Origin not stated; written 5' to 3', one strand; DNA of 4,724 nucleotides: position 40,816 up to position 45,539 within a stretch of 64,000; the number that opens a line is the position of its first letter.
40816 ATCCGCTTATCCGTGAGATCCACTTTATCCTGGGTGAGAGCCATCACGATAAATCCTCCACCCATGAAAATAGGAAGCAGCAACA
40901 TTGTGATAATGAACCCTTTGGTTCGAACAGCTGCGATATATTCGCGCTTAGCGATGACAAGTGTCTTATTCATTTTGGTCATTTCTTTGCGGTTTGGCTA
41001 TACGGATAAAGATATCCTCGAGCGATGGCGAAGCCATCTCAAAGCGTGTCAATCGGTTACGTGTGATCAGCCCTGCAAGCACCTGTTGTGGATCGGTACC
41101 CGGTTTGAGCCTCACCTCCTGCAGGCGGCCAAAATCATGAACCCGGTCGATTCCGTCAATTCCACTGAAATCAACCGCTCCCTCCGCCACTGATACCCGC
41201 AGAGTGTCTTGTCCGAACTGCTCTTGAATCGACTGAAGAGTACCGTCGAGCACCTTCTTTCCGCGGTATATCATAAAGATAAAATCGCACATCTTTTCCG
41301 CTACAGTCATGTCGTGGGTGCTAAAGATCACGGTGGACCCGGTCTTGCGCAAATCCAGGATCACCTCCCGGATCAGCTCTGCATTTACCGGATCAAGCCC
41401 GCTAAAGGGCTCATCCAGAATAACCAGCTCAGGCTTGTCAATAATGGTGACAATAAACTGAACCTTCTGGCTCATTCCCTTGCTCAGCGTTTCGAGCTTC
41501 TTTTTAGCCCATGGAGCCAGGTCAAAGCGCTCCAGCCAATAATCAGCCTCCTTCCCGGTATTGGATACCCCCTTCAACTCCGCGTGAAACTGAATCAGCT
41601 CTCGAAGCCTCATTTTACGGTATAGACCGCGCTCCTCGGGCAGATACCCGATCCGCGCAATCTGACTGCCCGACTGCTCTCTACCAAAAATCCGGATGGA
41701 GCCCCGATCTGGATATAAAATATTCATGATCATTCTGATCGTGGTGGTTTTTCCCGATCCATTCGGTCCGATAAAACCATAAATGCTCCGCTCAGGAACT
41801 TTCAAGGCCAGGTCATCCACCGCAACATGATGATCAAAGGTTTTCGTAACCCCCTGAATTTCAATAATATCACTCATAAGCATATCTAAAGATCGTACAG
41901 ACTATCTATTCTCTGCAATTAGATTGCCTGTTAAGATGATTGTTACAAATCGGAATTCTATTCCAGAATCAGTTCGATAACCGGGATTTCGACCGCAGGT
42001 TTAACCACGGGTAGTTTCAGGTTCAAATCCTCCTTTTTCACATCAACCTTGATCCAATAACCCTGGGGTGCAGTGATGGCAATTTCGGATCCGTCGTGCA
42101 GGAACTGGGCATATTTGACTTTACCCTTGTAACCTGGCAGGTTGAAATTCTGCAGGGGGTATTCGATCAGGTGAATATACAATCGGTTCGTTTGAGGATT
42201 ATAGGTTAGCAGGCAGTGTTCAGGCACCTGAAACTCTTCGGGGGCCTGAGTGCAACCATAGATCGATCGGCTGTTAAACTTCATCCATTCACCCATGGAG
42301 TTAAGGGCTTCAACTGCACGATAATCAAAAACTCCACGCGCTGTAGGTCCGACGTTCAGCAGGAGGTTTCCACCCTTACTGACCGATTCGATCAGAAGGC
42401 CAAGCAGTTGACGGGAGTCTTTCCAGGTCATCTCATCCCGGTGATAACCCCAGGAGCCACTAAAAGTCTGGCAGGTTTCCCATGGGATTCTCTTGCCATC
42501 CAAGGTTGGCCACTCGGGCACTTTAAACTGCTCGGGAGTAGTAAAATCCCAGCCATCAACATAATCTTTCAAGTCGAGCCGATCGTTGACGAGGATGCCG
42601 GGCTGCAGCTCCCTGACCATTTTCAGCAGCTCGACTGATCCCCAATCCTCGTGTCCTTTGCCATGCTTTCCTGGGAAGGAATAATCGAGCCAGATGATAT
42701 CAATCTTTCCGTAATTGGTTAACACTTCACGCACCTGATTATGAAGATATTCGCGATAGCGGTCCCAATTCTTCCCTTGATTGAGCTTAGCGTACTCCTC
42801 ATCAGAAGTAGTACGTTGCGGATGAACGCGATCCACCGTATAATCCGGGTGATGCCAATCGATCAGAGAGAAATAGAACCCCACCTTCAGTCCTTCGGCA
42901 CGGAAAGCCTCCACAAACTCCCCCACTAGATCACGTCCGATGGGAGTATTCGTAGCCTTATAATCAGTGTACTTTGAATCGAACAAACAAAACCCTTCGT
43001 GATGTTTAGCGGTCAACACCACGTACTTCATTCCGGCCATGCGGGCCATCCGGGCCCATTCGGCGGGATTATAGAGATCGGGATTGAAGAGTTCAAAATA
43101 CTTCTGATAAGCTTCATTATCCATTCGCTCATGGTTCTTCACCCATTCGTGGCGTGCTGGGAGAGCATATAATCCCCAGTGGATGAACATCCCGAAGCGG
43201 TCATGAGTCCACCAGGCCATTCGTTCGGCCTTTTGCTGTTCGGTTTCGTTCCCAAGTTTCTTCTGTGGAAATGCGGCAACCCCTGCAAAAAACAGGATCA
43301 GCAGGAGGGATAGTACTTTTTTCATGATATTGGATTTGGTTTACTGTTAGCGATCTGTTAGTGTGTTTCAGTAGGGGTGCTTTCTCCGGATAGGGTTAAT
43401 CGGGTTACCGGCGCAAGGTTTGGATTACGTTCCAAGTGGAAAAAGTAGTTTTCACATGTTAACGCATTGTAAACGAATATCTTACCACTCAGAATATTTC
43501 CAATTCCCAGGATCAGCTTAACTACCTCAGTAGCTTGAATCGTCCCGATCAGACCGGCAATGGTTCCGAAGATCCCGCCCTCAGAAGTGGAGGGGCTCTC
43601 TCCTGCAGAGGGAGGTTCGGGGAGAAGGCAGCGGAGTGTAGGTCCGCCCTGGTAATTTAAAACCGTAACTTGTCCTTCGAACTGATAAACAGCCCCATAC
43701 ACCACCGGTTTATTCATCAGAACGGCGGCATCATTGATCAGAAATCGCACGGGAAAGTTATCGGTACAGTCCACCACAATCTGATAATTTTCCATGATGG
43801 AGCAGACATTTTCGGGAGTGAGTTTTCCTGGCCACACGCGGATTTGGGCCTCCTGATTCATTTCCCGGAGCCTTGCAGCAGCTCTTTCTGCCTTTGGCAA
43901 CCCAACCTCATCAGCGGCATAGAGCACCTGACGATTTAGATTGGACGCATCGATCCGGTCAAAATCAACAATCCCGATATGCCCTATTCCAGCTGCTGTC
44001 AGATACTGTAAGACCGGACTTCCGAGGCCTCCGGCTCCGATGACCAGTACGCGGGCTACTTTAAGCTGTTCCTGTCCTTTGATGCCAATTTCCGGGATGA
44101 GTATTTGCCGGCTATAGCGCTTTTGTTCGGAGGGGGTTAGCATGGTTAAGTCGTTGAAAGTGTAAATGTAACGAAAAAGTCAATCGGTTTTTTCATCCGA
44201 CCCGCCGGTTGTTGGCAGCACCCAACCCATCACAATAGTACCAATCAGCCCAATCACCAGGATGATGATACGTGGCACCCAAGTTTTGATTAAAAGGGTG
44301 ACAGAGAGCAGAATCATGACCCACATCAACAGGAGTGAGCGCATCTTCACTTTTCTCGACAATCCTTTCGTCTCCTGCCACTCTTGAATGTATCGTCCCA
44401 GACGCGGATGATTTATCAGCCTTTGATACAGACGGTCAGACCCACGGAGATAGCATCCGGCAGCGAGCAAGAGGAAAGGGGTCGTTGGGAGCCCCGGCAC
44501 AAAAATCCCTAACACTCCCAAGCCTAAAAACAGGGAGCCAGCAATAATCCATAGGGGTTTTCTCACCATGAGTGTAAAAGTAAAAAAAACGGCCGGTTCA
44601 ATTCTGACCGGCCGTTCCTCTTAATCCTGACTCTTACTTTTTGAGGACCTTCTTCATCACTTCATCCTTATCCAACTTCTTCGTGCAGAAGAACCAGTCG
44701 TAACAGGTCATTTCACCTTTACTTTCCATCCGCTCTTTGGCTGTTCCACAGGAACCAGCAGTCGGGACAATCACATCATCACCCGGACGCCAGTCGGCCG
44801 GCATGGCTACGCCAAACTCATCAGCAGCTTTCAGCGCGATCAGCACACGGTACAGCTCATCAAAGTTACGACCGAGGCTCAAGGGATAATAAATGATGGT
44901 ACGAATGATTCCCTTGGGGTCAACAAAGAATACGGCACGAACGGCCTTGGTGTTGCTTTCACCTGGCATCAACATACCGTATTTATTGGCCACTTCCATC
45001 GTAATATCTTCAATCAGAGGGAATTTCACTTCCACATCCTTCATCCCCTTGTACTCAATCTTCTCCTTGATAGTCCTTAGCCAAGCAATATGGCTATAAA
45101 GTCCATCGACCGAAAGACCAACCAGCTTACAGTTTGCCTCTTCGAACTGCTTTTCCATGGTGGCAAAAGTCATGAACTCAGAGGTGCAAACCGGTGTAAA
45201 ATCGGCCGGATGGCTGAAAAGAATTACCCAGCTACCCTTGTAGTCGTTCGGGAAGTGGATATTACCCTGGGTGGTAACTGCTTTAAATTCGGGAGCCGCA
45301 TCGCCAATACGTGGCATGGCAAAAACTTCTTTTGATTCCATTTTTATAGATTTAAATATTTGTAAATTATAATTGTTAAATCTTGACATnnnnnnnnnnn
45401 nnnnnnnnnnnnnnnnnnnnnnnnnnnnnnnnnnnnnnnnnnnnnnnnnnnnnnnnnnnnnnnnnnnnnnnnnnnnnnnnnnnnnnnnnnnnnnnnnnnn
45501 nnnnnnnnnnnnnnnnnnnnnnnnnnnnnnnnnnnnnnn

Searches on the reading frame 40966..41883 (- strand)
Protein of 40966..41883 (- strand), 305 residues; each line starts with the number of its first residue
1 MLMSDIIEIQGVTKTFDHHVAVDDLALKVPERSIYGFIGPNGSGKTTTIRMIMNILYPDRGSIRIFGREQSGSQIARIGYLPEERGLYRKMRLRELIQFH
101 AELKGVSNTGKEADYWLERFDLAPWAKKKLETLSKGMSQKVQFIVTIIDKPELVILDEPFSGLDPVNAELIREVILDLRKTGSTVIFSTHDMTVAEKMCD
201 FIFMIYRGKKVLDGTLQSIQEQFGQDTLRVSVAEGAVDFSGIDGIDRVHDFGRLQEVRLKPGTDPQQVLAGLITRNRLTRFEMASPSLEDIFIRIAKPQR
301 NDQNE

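Call 16: search_protein_families(library=pfam, proteins=[window:40966-41883:-], max_evalue=0.00001)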
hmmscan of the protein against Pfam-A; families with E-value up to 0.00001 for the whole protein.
window:40966-41883:- (305 aa): 3 families
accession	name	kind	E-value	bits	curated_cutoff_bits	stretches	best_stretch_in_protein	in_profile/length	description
PF00005.33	ABC_tran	-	2.5e-25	90.1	25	1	23-160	2-136/137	ABC transporter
PF13304.12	AAA_21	-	3.5e-17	63.9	27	1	132-194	237-302/304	AAA domain, putative AbiEii toxin, Type IV TA system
PF13732.12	DrrA1-3_C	-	3.1e-14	53.9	27.4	1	214-295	1-80/81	ATP-binding protein DrrA1-3-like, C-terminal domain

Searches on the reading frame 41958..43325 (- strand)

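Call 16: search_protein_families(library=pfam, proteins=[window:41958-43325:-], max_evalue=0.00001)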
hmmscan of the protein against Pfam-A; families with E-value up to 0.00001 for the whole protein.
window:41958-43325:- (455 aa): 2 families
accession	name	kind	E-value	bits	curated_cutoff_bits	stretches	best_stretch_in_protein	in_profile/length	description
PF01120.23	Alpha_L_fucos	-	2.5e-94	317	25.2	1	24-352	14-344/345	Alpha-L-fucosidase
PF14871.12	GHL6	-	7.1e-07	29.9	35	1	88-213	3-130/132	Hypothetical glycosyl hydrolase 6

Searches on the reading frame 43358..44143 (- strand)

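Call 16: search_protein_families(library=pfam, proteins=[window:43358-44143:-], max_evalue=0.00001)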
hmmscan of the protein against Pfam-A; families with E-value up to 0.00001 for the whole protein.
window:43358-44143:- (261 aa): 1 family
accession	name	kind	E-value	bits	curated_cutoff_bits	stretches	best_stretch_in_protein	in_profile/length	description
PF00899.27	ThiF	-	1.4e-74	250.7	28.1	1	10-240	1-233/238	ThiF family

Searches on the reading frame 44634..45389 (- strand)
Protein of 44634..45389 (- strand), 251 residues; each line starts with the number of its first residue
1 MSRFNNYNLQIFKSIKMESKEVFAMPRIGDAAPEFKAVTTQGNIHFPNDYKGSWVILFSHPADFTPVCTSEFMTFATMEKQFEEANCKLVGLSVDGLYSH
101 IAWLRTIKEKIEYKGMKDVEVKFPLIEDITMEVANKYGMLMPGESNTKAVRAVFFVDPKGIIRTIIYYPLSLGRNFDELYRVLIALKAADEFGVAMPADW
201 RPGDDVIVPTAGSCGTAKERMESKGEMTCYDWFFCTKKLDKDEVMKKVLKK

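Call 17: search_protein_families(library=pfam, proteins=[window:44634-45389:-], max_evalue=0.00001)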
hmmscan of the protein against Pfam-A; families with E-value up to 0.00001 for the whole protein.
window:44634-45389:- (251 aa): 3 families
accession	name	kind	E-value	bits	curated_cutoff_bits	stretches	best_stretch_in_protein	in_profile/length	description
PF00578.27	AhpC-TSA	-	2.7e-32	111.7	26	1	28-164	1-123/124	AhpC/TSA family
PF08534.16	Redoxin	-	4.3e-13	49.7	26.6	1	29-172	3-138/148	Redoxin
PF10417.14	1-cysPrx_C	-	2.1e-09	37.6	21.1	1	185-223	1-40/41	C-terminal domain of 1-Cys peroxiredoxin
